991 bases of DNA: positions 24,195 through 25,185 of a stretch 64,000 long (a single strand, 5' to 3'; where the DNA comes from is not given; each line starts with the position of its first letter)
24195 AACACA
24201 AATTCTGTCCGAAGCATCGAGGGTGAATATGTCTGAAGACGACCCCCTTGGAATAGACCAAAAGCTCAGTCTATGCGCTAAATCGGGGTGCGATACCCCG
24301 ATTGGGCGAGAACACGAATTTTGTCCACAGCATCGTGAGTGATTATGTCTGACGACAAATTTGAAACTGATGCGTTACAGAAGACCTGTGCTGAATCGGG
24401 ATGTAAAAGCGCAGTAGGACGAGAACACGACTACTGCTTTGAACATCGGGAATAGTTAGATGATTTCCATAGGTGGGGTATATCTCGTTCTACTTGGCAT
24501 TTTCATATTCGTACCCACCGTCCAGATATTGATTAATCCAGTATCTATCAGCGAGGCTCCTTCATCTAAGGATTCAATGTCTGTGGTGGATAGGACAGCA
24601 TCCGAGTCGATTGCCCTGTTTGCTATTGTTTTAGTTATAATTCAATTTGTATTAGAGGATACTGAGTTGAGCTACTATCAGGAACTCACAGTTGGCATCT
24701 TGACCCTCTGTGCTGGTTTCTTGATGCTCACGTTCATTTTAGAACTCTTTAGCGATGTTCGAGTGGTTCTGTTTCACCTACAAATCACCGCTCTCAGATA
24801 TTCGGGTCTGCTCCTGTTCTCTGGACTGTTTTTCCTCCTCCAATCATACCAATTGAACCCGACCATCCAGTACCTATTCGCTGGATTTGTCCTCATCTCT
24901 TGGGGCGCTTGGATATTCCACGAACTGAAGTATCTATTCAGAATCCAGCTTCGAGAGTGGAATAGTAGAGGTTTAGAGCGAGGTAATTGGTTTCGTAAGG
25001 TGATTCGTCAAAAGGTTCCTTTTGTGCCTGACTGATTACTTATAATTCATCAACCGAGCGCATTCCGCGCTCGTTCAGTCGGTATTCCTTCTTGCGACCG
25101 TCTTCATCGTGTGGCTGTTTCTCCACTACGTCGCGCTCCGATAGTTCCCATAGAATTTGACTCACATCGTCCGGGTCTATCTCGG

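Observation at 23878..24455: Tandem array of five paralogous 36-38-aa zinc-finger micro-protein genes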

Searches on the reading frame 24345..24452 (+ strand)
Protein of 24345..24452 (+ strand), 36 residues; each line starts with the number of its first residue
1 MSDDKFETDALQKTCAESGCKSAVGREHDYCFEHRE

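Call 7: search_protein_families(library=pfam, proteins=[window:24345-24452:+], max_evalue=1)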
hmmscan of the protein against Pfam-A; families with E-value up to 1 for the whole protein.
seq(36 aa): 0 families

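Call 23: search_dna_similar(query=window:24345-24452:+, collection=phages, mode=protein, max_evalue=10, max_rows=60)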
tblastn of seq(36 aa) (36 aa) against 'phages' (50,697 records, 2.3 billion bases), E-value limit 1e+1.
Records with a match: 5; places in all: 25; records where one place covers at least 80% of the query: 5.
Best place of each record, by identity: >=99% 3; 95-99% 2.
By first word of the organism name: Halorubrum 3; Haloarcula 2.
By host as written in the record: Halorubrum sp. 3; Haloarcula japonica 2.
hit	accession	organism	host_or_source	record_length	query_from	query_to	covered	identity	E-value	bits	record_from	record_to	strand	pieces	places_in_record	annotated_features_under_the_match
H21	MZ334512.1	Halorubrum virus HRTV-24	Halorubrum sp.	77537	1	36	100%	100.0%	5e-17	76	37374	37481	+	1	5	hypothetical protein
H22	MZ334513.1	Haloarcula virus HJTV-2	Haloarcula japonica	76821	1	36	100%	100.0%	5e-17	76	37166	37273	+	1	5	hypothetical protein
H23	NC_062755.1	Haloarcula virus HJTV-2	Haloarcula japonica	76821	1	36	100%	100.0%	5e-17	76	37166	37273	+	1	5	hypothetical protein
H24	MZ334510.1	Halorubrum phage HRTV-13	Halorubrum sp.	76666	1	36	100%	97.2%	2e-16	74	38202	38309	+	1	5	hypothetical protein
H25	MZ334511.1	Halorubrum virus HRTV-21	Halorubrum sp.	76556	1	36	100%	97.2%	2e-16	74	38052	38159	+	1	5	hypothetical protein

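Call 29: search_protein_families(library=phrogs, proteins=[window:24345-24452:+], max_evalue=1)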
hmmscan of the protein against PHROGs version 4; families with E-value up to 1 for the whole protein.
seq(36 aa): 1 family
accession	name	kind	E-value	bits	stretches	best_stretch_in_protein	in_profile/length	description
phrog_144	-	DNA, RNA and nucleotide metabolism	0.033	14.9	1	7-35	17-45/175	HNH endonuclease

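Call 48: search_protein_families(library=padloc, proteins=[window:24345-24452:+], max_evalue=1)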
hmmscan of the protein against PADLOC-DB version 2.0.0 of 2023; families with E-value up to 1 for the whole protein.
seq(36 aa): 0 families

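Call 59: search_solved_structures(query=A4, max_evalue=10, show_alignments=3)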
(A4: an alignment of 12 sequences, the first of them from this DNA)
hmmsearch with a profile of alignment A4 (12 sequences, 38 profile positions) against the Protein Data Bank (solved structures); distinct sequences matched with E-value up to 10: 1.
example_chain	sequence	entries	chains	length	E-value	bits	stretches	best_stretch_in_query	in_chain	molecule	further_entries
6se1_A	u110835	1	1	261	0.57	13.6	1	15-32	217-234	Putative lipopolysaccharide modification acyltransferase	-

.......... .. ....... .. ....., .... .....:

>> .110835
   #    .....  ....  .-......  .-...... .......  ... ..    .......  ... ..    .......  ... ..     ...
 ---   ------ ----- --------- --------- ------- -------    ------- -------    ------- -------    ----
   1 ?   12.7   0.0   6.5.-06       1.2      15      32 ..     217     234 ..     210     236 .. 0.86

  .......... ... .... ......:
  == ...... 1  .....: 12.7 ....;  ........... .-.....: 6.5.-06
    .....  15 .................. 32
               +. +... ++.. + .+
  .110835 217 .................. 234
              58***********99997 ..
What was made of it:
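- Tried and rejected: The PDB sequence search gave nothing meaningful (call 59).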

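Call 63: predict_structure(alignment_id=A4)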
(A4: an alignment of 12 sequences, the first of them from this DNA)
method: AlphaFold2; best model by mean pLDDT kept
length: 36 residues; sequences in the alignment: 12
mean_pLDDT: 67.2   pTM: 0.32
mean pLDDT of the five models: 67.2, 64.7, 60.0, 58.3, 52.1
residues with pLDDT >= 90: 0; 70-90: 21; 50-70: 11; < 50: 4
segments of 3 or more residues with pLDDT < 50: none
pLDDT, mean of each block of 10 residues (from residue 1): 51 73 74 73
secondary structure, 60 per line:
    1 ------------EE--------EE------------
elements in order:
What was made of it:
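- The Zn-finger model has only moderate confidence (pLDDT 67, call 63).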

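Call 68: fold_search(model_id=the predicted structure, library=pdb)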
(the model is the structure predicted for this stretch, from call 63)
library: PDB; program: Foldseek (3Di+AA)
matches with E <= 10: 23; with E <= 0.001: 0
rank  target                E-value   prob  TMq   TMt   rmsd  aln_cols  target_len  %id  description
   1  6g99_MODEL_1_B        4.3e+00  0.11  0.45  0.41   2.1        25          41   16  Solution structure of FUS-ZnF bound to UGGUG (released 2019-02-20)
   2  5dag                  4.7e+00  0.28  0.55  0.13   1.9        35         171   23  Crystal structure of PZP domain of human AF10 protein (released 2015-10-21)
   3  3vux_G                5.0e+00  0.18  0.49  0.51   1.7        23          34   22  Crystal structure of A20 ZF7 in complex with linear ubiquitin, form II (released 2013-02-13)
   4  8gdx                  5.8e+00  0.09  0.37  0.09   1.3        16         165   19  Crystal structure of JADE1 PZP domain (released 2024-03-13)
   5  3vuy_D                6.2e+00  0.15  0.49  0.53   1.6        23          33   22  Crystal structure of A20 ZF7 in complex with linear tetraubiquitin (released 2013-02-13)
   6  7mns_B                6.2e+00  0.08  0.47  0.46   4.8        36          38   19  Crystal Structure of the ZnF4 of Nucleoporin NUP358/RanBP2 in complex with Ran-GDP (released 2022-06-15)
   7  7mju                  6.7e+00  0.18  0.53  0.12   1.9        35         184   23  Crystal structure of human AF10 PZP bound to histone H3 tail (released 2021-08-04)
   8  7l3l_A                6.7e+00  0.06  0.40  0.12   3.4        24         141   21  Structure of TRAF5 and TRAF6 RING Hetero dimer (released 2021-02-17)
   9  8i21_C                6.7e+00  0.03  0.33  0.07   2.7        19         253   16  Cryo-EM structure of 6-subunit Smc5/6 arm region (released 2024-06-26)
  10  3vuw_F                7.2e+00  0.14  0.49  0.54   1.6        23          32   22  Crystal structure of A20 ZF7 in complex with linear ubiquitin, form I (released 2013-02-13)
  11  8oqh_B                7.2e+00  0.02  0.28  0.16   3.1        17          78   18  Structure of the cytosolic domain of lysosome-associated TMEM55B (released 2023-11-29)
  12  7p47_A                7.8e+00  0.04  0.36  0.09   1.7        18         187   17  Structure of the E3 ligase Smc5/Nse2 in complex with Ubc9-SUMO thioester mimetic (released 2021-11-24)
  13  5u8s_5                7.8e+00  0.03  0.27  0.02   2.3        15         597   13  Structure of eukaryotic CMG helicase at a replication fork (released 2017-01-25)
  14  9e8g_a                7.8e+00  0.01  0.20  0.04   4.1        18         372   17  Nub1/Fat10-processing human 26S proteasome bound to Txnl1 with Rpt5 at top of spiral staircase (released 2024-12-04)
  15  1x4v_MODEL_1_A        8.3e+00  0.14  0.54  0.34   2.9        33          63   18  Solution structure of the zf-AN1 domain from human hypothetical protein LOC130617 (released 2005-11-15)
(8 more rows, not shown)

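Call 73: search_protein_families(library=phrogs, alignment_id=A5, max_evalue=1)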
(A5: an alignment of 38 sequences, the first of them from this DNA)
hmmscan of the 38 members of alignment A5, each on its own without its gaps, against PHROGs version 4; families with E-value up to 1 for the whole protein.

A. member 1, seq(36 aa): 1 family
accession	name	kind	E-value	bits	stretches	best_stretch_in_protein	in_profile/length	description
phrog_144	-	DNA, RNA and nucleotide metabolism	0.033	14.9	1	7-35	17-45/175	HNH endonuclease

B. families by the number of members that match (of 38 scanned): 10 families
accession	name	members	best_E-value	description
phrog_144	-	28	0.0015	HNH endonuclease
phrog_30100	-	3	0.02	-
phrog_5351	-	1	0.011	HNH endonuclease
phrog_3666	-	1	0.051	-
phrog_12737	-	1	0.11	-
phrog_12162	-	1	0.13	virion structural protein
phrog_10191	-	1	0.17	-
phrog_13758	-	1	0.24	tail fiber protein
phrog_15473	-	1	0.35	-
phrog_6903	-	1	0.84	-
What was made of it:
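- Closest known: N-terminal zinc fingers of HNH_3-type phage or homing endonucleases. Same: 28 of 38 family members hit the same N-terminal segment of phrog_144 (call 73).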

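Call 83: search_protein_families(library=pfam, alignment_id=A5, max_evalue=1)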
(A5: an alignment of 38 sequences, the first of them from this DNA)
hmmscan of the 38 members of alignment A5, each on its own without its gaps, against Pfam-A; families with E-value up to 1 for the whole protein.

A. member 1, seq(36 aa): 0 families

B. families by the number of members that match (of 38 scanned): 7 families
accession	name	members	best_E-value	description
PF18721.6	CxC6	7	0.017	CxC6 like cysteine cluster associated with KDZ transposases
PF11722.13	zf-TRM13_CCCH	3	0.011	CCCH zinc finger in TRM13 protein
PF17180.10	Zn_ribbon_3CxxC_2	2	0.018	Zinc-binding domain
PF19114.6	EsV_1_7_cys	2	0.022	EsV-1-7 cysteine-rich motif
PF07803.16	GSG-1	1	0.024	GSG1-like protein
PF14428.12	DddA-like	1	0.041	Double-stranded DNA deaminase toxin A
PF14812.11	PBP1_TM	1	0.093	Transmembrane domain of transglycosylase PBP1 at N-terminal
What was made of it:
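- On HNH_3 homing endonucleases with N-terminal fingers (phrog_144): No Pfam HNH hit is found (calls 7, 83).
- On A20, AN1 or RanBP2-type mini zinc fingers: Pfam gives no zf-A20 or zf-AN1 hit (calls 7, 83).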

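Call 84: search_protein_families(library=ncbifam, alignment_id=A5, max_evalue=1)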
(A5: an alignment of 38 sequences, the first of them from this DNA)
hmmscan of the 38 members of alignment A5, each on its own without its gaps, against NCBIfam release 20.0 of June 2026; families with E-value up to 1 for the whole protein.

A. member 1, seq(36 aa): 0 families

B. families by the number of members that match (of 38 scanned): 0 families

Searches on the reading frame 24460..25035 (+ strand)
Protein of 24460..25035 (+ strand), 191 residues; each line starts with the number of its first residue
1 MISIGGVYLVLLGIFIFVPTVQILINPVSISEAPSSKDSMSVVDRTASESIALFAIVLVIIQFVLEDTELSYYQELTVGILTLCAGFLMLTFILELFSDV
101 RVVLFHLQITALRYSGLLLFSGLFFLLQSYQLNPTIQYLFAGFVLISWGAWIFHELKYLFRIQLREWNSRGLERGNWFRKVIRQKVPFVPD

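Call 7: search_protein_families(library=pfam, proteins=[window:24460-25035:+], max_evalue=1)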
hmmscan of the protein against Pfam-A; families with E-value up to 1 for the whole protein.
window:24460-25035:+ (191 aa): 1 family
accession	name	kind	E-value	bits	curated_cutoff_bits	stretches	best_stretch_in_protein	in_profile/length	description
PF16089.10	DUF4818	-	0.1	13.5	25.6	1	48-98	59-109/116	Domain of unknown function (DUF4818)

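Call 29: search_protein_families(library=phrogs, proteins=[window:24460-25035:+], max_evalue=1)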
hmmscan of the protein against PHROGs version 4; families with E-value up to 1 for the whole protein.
window:24460-25035:+ (191 aa): 1 family
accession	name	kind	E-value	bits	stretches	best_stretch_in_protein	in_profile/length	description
phrog_19295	-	unknown function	0.14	12.7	1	55-69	8-22/33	-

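Call 48: search_protein_families(library=padloc, proteins=[window:24460-25035:+], max_evalue=1)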
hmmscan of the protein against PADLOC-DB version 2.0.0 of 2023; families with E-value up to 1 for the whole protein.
window:24460-25035:+ (191 aa): 0 families
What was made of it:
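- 24460..25035 (+): gp57, a 191-aa five-helix membrane protein. It starts 4 nt after the stop of copy 5 and is the obligate partner of the finger array. It has no Pfam, PHROG or PADLOC family (calls 7, 29, 48).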

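Call 49: find_homologous_proteins(query=window:24460-25032:+, max_evalue=0.001)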
Query window:24460-25032:+ (191 aa): 22 proteins with E <= 0.001 among 406 candidates.
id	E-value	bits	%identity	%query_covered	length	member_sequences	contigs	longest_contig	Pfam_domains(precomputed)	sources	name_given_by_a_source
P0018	4.9e-116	403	100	100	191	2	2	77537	-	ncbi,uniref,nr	ncbi:hypothetical protein HJTV-2_gp57 [Haloarcula virus HJTV-2]|uniref:Uncharacterized protein n=1 T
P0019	2.5e-101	355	90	98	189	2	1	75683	-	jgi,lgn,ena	-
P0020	1.9e-90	320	80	98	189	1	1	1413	-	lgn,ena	-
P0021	8.3e-89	315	78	98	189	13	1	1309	-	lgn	-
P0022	3.0e-88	313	75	98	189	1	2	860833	-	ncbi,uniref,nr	ncbi:hypothetical protein [Haloferax sulfurifontis]|uniref:hypothetical protein n=1 Tax=Haloferax su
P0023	3.6e-86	306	75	99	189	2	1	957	-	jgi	-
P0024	2.4e-85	303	76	98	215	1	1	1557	-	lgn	-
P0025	1.0e-79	285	73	97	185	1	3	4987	-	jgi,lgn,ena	-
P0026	1.5e-77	278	73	97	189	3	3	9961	-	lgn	-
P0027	1.1e-66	243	61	94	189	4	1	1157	-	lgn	-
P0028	1.7e-60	222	86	62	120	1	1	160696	-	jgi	-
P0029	7.8e-60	220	57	97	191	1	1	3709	-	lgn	-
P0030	4.8e-54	201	55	97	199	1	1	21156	-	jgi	-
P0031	3.0e-51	192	54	89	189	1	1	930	-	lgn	-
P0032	2.0e-48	183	47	94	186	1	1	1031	-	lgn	-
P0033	1.2e-47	180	49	94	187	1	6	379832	-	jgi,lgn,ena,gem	-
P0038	3.1e-30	124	38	94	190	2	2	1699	-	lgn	-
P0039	1.3e-26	112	37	85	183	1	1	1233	-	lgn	-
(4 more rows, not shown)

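Call 51: find_encoding_contigs(protein=P0022, flank=8000, max_places=2)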
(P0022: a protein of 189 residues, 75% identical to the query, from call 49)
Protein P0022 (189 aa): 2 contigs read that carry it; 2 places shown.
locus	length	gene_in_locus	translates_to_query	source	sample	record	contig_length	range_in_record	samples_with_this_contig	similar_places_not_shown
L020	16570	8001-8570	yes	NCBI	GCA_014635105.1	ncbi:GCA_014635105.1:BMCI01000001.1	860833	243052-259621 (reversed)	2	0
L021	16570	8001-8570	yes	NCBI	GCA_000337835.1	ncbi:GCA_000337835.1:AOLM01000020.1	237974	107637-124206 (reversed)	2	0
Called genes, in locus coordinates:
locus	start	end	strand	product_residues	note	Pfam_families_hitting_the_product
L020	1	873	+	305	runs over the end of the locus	PF02540:NAD_synthase (faint), PF00958:GMP_synt_C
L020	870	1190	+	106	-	PF02254:TrkA_N (weak), PF23443:DUF7126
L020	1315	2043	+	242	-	PF14344:DUF4397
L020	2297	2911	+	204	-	PF14321:DUF4382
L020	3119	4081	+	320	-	PF00288:GHMP_kinases_N, PF08544:GHMP_kinases_C (weak)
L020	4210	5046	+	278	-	PF06745:ATPase (faint)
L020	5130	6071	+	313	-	-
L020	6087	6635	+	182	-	PF26456:DUF8135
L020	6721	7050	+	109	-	PF02150:Zn_ribbon_RPB9 (faint), PF01096:Zn_ribbon_TFIIS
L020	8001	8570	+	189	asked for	-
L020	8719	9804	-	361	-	PF26448:DUF8127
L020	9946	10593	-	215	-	PF01738:DLH (weak)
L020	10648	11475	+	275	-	-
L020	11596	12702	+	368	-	PF25927:DUF7972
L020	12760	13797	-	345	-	PF02746:MR_MLE_N, PF13378:MR_MLE_C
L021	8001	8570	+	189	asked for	-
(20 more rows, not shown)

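Call 52: find_encoding_contigs(protein=P0033, flank=8000, max_places=3)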
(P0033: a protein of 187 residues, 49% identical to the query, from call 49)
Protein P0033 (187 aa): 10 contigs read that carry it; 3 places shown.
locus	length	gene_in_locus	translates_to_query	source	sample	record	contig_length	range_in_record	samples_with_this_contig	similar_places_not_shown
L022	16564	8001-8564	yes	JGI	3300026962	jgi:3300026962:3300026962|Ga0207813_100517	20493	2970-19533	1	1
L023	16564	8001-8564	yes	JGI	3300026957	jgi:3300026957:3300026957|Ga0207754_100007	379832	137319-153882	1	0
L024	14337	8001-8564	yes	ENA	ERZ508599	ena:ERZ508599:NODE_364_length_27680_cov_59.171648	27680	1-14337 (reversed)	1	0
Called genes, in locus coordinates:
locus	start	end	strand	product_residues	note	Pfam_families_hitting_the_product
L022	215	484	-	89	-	-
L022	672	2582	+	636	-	PF03600:CitMHS, PF02080:TrkA_C, PF06808:DctM (weak), PF00939:Na_sulph_symp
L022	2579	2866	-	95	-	PF07441:BofA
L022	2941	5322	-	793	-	PF00128:Alpha-amylase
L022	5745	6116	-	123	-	-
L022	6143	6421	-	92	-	PF04014:MazE_antitoxin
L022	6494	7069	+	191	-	PF00589:Phage_integrase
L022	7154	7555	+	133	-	-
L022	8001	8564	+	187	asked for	-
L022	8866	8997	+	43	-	-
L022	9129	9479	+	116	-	PF26651:DUF8216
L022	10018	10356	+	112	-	-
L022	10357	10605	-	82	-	-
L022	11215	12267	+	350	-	PF01408:GFO_IDH_MocA, PF22725:GFO_IDH_MocA_C3, PF02894:GFO_IDH_MocA_C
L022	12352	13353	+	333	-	PF00903:Glyoxalase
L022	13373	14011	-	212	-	PF04967:HTH_10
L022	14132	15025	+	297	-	PF00763:THF_DHG_CYH, PF02882:THF_DHG_CYH_C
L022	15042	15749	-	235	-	PF23430:DUF7117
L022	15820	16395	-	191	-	PF00890:FAD_binding_2 (weak), PF01134:GIDA (faint), PF01266:DAO (faint), PF01494:FAD_binding_3 (faint), PF03486:HI0933_like (faint), PF07992:Pyr_redox_2, PF07992:Pyr_redox_2 (weak), PF13738:Pyr_redox_3 (weak), +3 more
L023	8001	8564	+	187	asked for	-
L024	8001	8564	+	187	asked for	-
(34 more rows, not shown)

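Call 64: predict_structure(alignment_id=A3)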
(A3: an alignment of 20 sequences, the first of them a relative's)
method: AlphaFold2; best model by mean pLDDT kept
length: 191 residues; sequences in the alignment: 20
mean_pLDDT: 83.9   pTM: 0.79
mean pLDDT of the five models: 83.9, 82.1, 79.5, 74.2, 68.3
residues with pLDDT >= 90: 72; 70-90: 96; 50-70: 21; < 50: 2
segments of 3 or more residues with pLDDT < 50: none
pLDDT, mean of each block of 10 residues (from residue 1): 86 91 82 64 75 89 85 92 93 78 82 94 93 93 97 90 82 74 61 52
secondary structure, 60 per line:
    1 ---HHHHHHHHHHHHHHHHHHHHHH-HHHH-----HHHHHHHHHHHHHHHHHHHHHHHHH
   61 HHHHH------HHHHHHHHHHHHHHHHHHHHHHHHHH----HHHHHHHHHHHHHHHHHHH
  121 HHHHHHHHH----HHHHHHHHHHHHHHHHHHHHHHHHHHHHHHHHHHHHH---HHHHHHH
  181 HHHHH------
elements in order: H4-25 H27-30 H36-65 H72-97 H102-129 H134-170 H174-185
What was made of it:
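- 24460..25035 (+): The AF2 model has pLDDT 83.9 and pTM 0.79 (call 64).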

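Call 74: fold_search(model_id=the predicted structure, library=viral)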
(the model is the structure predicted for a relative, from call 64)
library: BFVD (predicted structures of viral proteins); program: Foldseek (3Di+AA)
matches with E <= 10: 353; with E <= 0.001: 0
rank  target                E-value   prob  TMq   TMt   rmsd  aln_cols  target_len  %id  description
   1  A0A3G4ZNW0            9.7e-02  0.93  0.38  0.24   7.6       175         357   12  Transmembrane protein [Terrestrivirus sp.]
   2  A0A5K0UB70            1.1e-01  0.44  0.27  0.24  21.4       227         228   14  Uncharacterized protein [Yasminevirus sp. GU-2018]
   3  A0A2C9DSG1            3.1e-01  0.75  0.35  0.35   9.3       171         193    9  Uncharacterized protein [Western grey kangaroopox virus]
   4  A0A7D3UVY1            4.1e-01  0.63  0.35  0.39  14.4       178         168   12  Uncharacterized protein [Fadolivirus FV1/VV64]
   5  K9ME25                4.8e-01  0.72  0.38  0.43   7.3       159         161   11  (no name in the UniProt tables at hand)
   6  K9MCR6                4.8e-01  0.41  0.31  0.22   7.5       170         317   11  (no name in the UniProt tables at hand)
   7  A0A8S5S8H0            6.5e-01  0.69  0.43  0.47   6.1       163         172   10  Uncharacterized protein [Siphoviridae sp. ctylc9]
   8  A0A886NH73            6.9e-01  0.21  0.27  0.31  17.1       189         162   13  (no name in the UniProt tables at hand)
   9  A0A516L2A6            7.3e-01  0.60  0.37  0.45  11.9       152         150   10  (no name in the UniProt tables at hand)
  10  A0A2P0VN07            7.7e-01  0.18  0.26  0.06  22.3       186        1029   13  Uncharacterized protein [Tetraselmis virus 1]
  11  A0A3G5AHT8            8.5e-01  0.92  0.38  0.39   3.5       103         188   19  Uncharacterized protein [Solumvirus sp.]
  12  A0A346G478            8.5e-01  0.69  0.40  0.17   7.3       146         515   13  (no name in the UniProt tables at hand)
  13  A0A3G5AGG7            8.5e-01  0.54  0.35  0.18   7.6       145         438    8  G-protein coupled receptors family 1 profile domain-containing protein [Solumvirus sp.]
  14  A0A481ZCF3            8.5e-01  0.12  0.21  0.17  21.2       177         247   14  Uncharacterized protein [Pithovirus LCPAC304]
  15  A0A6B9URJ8            9.0e-01  0.84  0.41  0.29   9.2       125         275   15  (no name in the UniProt tables at hand)
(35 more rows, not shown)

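Call 94: find_encoding_contigs(protein=P0039, flank=3000, max_places=2)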
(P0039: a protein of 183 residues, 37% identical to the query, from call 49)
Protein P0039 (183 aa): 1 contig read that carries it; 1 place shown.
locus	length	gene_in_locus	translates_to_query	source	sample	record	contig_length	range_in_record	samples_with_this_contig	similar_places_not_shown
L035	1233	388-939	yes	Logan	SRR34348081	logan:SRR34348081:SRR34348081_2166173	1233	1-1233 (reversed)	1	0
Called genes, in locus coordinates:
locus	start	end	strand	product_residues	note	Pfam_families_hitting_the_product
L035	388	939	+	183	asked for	-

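Call 95: find_encoding_contigs(protein=P0038, flank=3000, max_places=2)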
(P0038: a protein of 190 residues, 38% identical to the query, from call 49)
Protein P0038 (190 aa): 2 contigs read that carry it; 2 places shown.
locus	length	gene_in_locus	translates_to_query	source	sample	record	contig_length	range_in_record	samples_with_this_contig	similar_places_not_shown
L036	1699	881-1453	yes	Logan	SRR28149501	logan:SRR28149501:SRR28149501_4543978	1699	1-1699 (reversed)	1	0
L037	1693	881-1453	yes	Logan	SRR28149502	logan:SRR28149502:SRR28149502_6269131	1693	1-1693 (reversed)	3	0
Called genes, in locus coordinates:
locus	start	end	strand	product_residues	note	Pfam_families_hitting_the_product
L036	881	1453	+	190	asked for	-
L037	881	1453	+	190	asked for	-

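Call 96: find_encoding_contigs(protein=P0030, flank=8000, max_places=2)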
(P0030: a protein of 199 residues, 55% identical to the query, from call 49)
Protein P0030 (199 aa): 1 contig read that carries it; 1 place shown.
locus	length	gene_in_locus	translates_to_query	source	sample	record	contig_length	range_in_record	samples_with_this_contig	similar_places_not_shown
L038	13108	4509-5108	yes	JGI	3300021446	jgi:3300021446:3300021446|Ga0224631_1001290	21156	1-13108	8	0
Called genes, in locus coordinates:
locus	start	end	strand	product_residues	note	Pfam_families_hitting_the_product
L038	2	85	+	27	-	?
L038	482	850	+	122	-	PF01521:Fe-S_biosyn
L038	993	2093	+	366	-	PF00589:Phage_integrase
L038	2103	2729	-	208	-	-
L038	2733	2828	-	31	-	-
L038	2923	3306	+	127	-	PF24366:DUF7522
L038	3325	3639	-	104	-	-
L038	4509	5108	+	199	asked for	-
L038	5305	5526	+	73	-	-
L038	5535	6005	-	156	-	-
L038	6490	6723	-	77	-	PF09858:DUF2085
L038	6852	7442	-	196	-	-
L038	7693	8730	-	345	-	PF07232:DUF1424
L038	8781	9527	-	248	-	-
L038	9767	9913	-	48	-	-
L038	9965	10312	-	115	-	-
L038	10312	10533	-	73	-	-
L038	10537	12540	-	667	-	-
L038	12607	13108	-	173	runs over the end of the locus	-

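Call 99: search_protein_families(library=pfam, proteins=[L038:2103-2729:-, L038:2923-3306:+], max_evalue=0.01)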
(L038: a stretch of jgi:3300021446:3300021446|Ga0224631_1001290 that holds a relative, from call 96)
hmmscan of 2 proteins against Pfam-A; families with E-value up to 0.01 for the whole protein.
L038:2103-2729:- (208 aa): 0 families

L038:2923-3306:+ (127 aa): 1 family
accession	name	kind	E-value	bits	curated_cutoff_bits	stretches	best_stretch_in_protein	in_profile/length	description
PF24366.1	DUF7522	-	7.8e-07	29.7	27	1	8-103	9-99/118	Family of unknown function (DUF7522)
